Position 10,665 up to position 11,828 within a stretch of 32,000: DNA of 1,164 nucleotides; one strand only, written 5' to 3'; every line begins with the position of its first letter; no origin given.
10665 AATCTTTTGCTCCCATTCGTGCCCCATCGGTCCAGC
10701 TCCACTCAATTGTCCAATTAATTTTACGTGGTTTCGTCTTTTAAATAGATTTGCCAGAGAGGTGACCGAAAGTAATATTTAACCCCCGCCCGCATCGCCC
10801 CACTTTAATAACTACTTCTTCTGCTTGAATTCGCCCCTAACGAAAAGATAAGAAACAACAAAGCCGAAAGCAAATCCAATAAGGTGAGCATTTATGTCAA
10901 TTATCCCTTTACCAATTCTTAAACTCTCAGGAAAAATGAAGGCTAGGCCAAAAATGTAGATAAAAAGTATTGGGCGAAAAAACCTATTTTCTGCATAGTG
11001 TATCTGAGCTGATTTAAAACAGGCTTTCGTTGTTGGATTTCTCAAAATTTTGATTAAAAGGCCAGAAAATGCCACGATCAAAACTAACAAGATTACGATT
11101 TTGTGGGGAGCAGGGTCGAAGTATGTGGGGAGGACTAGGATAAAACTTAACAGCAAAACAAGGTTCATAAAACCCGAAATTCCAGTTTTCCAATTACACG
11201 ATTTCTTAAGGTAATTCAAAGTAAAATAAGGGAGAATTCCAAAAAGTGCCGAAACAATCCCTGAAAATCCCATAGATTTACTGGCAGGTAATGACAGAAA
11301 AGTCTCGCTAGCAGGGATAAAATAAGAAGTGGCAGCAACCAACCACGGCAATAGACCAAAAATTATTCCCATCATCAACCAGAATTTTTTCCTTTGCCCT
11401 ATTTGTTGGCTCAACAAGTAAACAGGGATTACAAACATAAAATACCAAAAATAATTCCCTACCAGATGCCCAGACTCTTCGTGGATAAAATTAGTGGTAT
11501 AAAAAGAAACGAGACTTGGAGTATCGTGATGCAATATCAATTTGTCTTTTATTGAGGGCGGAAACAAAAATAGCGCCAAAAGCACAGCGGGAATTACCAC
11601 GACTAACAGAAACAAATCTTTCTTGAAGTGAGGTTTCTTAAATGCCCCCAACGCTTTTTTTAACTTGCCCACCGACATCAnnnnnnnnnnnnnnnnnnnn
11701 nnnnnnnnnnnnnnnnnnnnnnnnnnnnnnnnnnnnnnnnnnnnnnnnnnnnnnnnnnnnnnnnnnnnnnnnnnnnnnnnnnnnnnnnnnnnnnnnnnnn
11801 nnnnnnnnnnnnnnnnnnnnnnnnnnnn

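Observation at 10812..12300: AT-rich two-gene module: HEPN (Rx4H) protein translationally coupled to a rhomboid intramembrane protease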

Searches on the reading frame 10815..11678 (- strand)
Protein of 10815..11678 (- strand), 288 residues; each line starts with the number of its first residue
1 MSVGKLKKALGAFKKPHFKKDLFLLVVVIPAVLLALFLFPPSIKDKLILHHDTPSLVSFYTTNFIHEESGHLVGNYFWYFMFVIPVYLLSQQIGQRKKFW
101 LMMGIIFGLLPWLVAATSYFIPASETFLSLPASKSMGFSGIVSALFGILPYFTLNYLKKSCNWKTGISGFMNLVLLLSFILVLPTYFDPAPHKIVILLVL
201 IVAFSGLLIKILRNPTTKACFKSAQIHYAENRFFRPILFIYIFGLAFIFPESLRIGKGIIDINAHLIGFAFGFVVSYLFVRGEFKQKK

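Call 4: search_protein_families(library=pfam, proteins=[window:10815-11678:-], max_evalue=1)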
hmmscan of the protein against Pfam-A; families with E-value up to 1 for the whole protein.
window:10815-11678:- (288 aa): 3 families
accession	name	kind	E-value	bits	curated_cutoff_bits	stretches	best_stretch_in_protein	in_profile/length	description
PF01694.28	Rhomboid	-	9.5e-08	32.8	22.6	2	56-182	4-112/143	Rhomboid domain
PF00916.26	Sulfate_transp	-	0.00034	19.9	23.2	1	136-211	283-360/380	Sulfate permease family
PF06936.16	Selenoprotein_S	-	0.35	11.2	29.8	1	61-97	21-58/192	Selenoprotein S (SelS)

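Call 6: search_protein_families(library=padloc, proteins=[window:10815-11678:-], max_evalue=1)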
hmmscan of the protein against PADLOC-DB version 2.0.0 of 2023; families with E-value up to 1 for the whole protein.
window:10815-11678:- (288 aa): 0 families

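Call 7: search_protein_families(library=ncbifam, proteins=[window:10815-11678:-], max_evalue=1)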
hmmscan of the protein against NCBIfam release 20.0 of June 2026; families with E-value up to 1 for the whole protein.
window:10815-11678:- (288 aa): 0 families

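Call 14: find_homologous_proteins(query=window:10815-11678:-, max_evalue=0.001)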
Query window:10815-11678:- (288 aa): 4 proteins with E <= 0.001 among 5623 candidates.
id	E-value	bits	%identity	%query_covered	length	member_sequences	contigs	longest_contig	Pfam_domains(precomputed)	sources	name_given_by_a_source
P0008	6.9e-184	628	100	100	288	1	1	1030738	PF01694.29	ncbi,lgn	-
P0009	8.2e-78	280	51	100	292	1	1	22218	PF01694.29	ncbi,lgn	-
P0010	8.5e-76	273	50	95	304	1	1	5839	PF01694.29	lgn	-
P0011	1.6e-5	43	36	41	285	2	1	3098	PF01694.29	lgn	-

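Call 16: find_encoding_contigs(protein=P0009, flank=8000, max_places=3)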
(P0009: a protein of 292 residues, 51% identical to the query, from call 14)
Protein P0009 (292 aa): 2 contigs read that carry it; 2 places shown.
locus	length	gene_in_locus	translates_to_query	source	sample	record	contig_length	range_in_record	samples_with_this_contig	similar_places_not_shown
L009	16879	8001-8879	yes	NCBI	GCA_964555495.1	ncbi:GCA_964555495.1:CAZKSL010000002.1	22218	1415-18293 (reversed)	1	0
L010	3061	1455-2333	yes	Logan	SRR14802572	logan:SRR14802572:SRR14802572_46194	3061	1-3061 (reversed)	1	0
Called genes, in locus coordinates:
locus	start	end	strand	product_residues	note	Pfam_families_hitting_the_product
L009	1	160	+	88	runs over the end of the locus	PF25213:HVO_A0261_N (weak), PF14947:HTH_45 (weak)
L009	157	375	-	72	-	PF01423:LSM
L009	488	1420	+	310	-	PF12826:HHH_2 (faint), PF14520:HHH_5, PF00154:RecA_N, PF13481:AAA_25, PF08423:Rad51, PF06745:ATPase (weak)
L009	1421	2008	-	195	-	PF02517:Rce1-like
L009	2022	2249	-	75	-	-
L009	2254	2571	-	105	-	PF06677:Auto_anti-p27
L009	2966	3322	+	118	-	-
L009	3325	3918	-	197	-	PF13580:SIS_2 (faint), PF01380:SIS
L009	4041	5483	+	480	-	PF02386:TrkH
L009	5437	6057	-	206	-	PF04919:DUF655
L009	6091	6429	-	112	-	PF03874:RNA_pol_Rpb4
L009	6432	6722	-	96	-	PF01157:Ribosomal_L21e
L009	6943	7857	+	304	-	-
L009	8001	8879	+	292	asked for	PF01694:Rhomboid (weak)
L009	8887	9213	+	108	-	-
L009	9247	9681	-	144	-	-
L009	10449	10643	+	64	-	-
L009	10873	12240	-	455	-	PF02881:SRP54_N, PF00448:SRP54, PF13191:AAA_16 (faint), PF02978:SRP_SPB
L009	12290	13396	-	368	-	PF21088:MS_channel_1st (weak), PF00924:MS_channel_2nd, PF21082:MS_channel_3rd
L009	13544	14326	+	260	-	PF02358:Trehalose_PPase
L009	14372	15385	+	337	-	PF00483:NTP_transferase, PF12804:NTP_transf_3, PF07883:Cupin_2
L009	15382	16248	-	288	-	PF11969:DcpS_C, PF01230:HIT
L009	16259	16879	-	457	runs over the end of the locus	PF00982:Glyco_transf_20 (faint), PF21269:TreT_GT1, PF20706:GT4-conflict, PF00534:Glycos_transf_1, PF13692:Glyco_trans_1_4, PF13524:Glyco_trans_1_2 (weak)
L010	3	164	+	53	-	?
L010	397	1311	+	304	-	-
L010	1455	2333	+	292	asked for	PF01694:Rhomboid (weak)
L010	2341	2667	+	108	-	-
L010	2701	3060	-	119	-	?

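Call 17: find_encoding_contigs(protein=P0010, flank=8000, max_places=3)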
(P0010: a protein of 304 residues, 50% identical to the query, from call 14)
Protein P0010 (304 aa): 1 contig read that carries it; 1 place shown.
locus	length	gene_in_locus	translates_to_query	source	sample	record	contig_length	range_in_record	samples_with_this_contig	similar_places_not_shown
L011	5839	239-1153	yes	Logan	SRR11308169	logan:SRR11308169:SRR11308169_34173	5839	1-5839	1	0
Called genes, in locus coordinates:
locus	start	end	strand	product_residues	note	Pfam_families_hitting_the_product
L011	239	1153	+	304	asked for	PF01694:Rhomboid (faint)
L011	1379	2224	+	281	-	PF02899:Phage_int_SAM_1 (weak), PF00589:Phage_integrase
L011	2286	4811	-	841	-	-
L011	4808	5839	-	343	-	?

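Call 18: find_encoding_contigs(protein=P0008, flank=10000, max_places=2)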
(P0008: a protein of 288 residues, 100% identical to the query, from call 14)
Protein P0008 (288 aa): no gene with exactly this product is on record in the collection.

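Call 56: search_protein_families(library=pfam, proteins=[L009:6943-7854:+], max_evalue=0.01)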
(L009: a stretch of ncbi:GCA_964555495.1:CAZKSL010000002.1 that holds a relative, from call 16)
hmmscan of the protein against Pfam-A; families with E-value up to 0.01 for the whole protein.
L009:6943-7854:+ (304 aa): 1 family
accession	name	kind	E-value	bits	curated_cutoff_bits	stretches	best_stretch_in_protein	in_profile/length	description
PF18928.5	DUF5677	-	0.0026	18.3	27.1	0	82-227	8-154/166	Family of unknown function (DUF5677)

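Call 77: predict_structure(alignment_id=A4)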
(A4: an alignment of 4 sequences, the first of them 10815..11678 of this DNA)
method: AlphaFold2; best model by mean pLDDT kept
length: 288 residues; sequences in the alignment: 4
mean_pLDDT: 66.0   pTM: 0.70
mean pLDDT of the five models: 66.0, 65.4, 65.0, 62.2, 59.2
residues with pLDDT >= 90: 5; 70-90: 122; 50-70: 107; < 50: 54
segments of 3 or more residues with pLDDT < 50: 1-7, 48-67, 124-134, 251-261
pLDDT, mean of each block of 10 residues (from residue 1): 46 65 88 72 54 43 44 76 87 85 84 59 46 55 83 80 68 61 51 60 66 72 79 73 67 42 63 80 66
secondary structure, 60 per line:
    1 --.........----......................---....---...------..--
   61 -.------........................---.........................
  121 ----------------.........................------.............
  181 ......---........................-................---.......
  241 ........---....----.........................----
elements in order: H3-11 H16-37 H41-44 E48-50 H69-92 H96-120 H137-161 H168-186 H190-213 H215-230 H234-248 H252-255 H260-284

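Call 79: search_solved_structures(query=A4, max_evalue=1, show_alignments=1)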
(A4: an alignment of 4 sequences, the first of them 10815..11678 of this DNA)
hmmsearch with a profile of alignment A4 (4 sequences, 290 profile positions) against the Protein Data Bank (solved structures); distinct sequences matched with E-value up to 1: 0.

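Call 82: fold_search(model_id=the predicted structure, library=pdb)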
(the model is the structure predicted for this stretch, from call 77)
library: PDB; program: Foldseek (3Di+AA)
matches with E <= 10: 189; with E <= 0.001: 0
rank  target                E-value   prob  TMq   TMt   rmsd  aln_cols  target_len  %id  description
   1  3wme                  4.5e-01  0.12  0.14  0.08  22.5       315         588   12  Crystal structure of an inward-facing eukaryotic ABC multidrug transporter (released 2014-03-19)
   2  9bd6_A                5.9e-01  0.20  0.19  0.11  25.9       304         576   12  PaMsbA in an occluded, outward conformation (released 2025-09-03)
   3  7pru_A                8.6e-01  0.10  0.16  0.11  25.1       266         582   12  Structure of CtAtm1 in the inward-facing partially occluded with cargo bound (released 2022-08-10)
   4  9o9d_A                9.3e-01  0.13  0.19  0.12  22.5       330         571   13  Transporter associated with antigen processing (TAP) EQ mutant bound to the viral protein bUL49.5 in the outward-facin (released 2025-09-10)
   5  8t7h_A                1.0e+00  0.18  0.20  0.11  16.1       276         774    9  Quis-bound intermediate mGlu5 (released 2023-10-11)
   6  8flq_R                1.3e+00  0.11  0.18  0.16  11.8       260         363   12  Human PTH1R in complex with PTH(1-34) and Gs (released 2023-04-26)
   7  7sf8_A                1.3e+00  0.08  0.15  0.16  15.1       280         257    9  GPR56 (ADGRG1) 7TM domain bound to tethered agonist in complex with G protein heterotrimer (released 2022-04-27)
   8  7n58_A                1.3e+00  0.07  0.14  0.08  22.0       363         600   10  Structure of AtAtm3 in the inward-facing conformation (released 2022-04-13)
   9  5f5j_A                1.4e+00  0.63  0.32  0.45   9.2       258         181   15  E.coli GlpG Y205F mutant complexed with aldehyde inhibitor in DMPC/CHAPSO bicelle (released 2016-02-10)
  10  6nbi_R                1.4e+00  0.11  0.19  0.16  13.0       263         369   13  Cryo-EM structure of parathyroid hormone receptor type 1 in complex with a long-acting parathyroid hormone analog and  (released 2019-04-17)
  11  8t1f_B                1.5e+00  0.06  0.15  0.10  21.4       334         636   11  Cryo-EM structure of full-length human TRPV4 in complex with antagonist HC-067047 (released 2023-07-05)
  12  7pro_A                1.6e+00  0.06  0.13  0.08  25.4       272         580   11  Structure of CtAtm1 in the inward-open with Glutathione-complexed [2Fe-2S] cluster bound (released 2022-08-10)
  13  9iqg_A                1.8e+00  0.06  0.15  0.09  21.5       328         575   12  Cryo-EM structure of MsRv1273c/72c from Mycobacterium smegmatis in the ATP|ADP+Vi-bound Occ (Vi) state (released 2025-05-14)
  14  5xas_A                1.8e+00  0.06  0.15  0.12  23.0       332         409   12  Structural insights into the elevator-like mechanism of the sodium/citrate symporter CitS (released 2017-06-14)
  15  9lsi_A                1.9e+00  0.08  0.18  0.14  21.4       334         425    9  Cryo-EM structure of the S82C-S82C diabody complex (CitS-diabody #2-TLR3) (released 2025-03-12)
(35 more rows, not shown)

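Call 86: find_encoding_contigs(protein=P0011, flank=5000, max_places=3)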
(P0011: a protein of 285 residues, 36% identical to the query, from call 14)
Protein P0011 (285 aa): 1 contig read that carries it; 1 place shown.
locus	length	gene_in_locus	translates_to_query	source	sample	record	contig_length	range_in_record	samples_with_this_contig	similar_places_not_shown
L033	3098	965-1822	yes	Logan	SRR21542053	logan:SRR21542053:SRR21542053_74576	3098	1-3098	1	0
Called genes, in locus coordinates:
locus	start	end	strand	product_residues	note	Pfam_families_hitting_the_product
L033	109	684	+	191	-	PF01209:Ubie_methyltran, PF13489:Methyltransf_23, PF01135:PCMT, PF06325:PrmA, PF13847:Methyltransf_31, PF08241:Methyltransf_11, PF08242:Methyltransf_12, PF13649:Methyltransf_25, +1 more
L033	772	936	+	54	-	PF02627:CMD (weak)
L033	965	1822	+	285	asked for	PF01694:Rhomboid (faint)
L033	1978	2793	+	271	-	PF08350:FilR1_middle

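Call 88: find_related_loci(query=A4, collection=viral_contigs, flank=4000)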
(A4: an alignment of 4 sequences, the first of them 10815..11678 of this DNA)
Query A4 (288 aa) in viral_contigs; peptide patterns used: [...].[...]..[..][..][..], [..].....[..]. (x = any residue, [..] = any of these).
120 stretches matched a pattern, but none encodes a relative of the query by tblastn (E <= 1e-3).

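Call 92: search_protein_families(library=padloc, proteins=[L009:6943-7854:+], max_evalue=0.001)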
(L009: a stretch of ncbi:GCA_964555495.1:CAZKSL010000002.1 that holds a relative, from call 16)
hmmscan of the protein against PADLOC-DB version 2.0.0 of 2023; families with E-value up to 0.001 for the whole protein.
L009:6943-7854:+ (304 aa): 0 families

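Call 94: search_protein_families(library=pfam, proteins=[L011:2289-4811:-, L011:4811-5839:-, L009:9250-9870:-, L009:8887-9210:+, L009:9250-9681:-], max_evalue=0.05)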
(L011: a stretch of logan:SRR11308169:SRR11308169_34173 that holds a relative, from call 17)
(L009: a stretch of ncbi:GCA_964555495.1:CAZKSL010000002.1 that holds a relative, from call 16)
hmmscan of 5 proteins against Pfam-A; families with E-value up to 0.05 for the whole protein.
L011:2289-4811:- (841 aa): 3 families
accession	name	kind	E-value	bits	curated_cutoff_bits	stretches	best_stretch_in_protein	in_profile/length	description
PF24871.1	Piezo_TM1-24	-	0.0011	18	28.8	1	256-380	307-432/682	Piezo TM1-24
PF06160.17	EzrA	-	0.0029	16.4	39.6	1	171-244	136-208/557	Septation ring formation regulator, EzrA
PF13514.12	AAA_27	-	0.013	15.5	22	1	1-49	1-51/206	AAA domain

L011:4811-5839:- (343 aa): 1 family
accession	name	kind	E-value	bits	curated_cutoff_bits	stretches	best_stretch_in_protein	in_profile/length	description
PF00149.33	Metallophos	-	9.7e-11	42.9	21.5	1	3-171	14-190/191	Calcineurin-like phosphoesterase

L009:9250-9870:- (207 aa): 0 families

L009:8887-9210:+ (108 aa): 3 families
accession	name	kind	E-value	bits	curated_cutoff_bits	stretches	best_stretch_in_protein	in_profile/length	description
PF20313.3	DUF6609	-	0.0071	16.8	24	1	30-96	60-120/176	Family of unknown function (DUF6609)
PF01027.25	Bax1-I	-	0.0079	16.4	34.1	1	50-101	12-63/207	Inhibitor of apoptosis-promoting Bax1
PF13567.11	DUF4131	-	0.03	14.4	31.6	1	49-103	5-55/165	Domain of unknown function (DUF4131)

L009:9250-9681:- (144 aa): 0 families
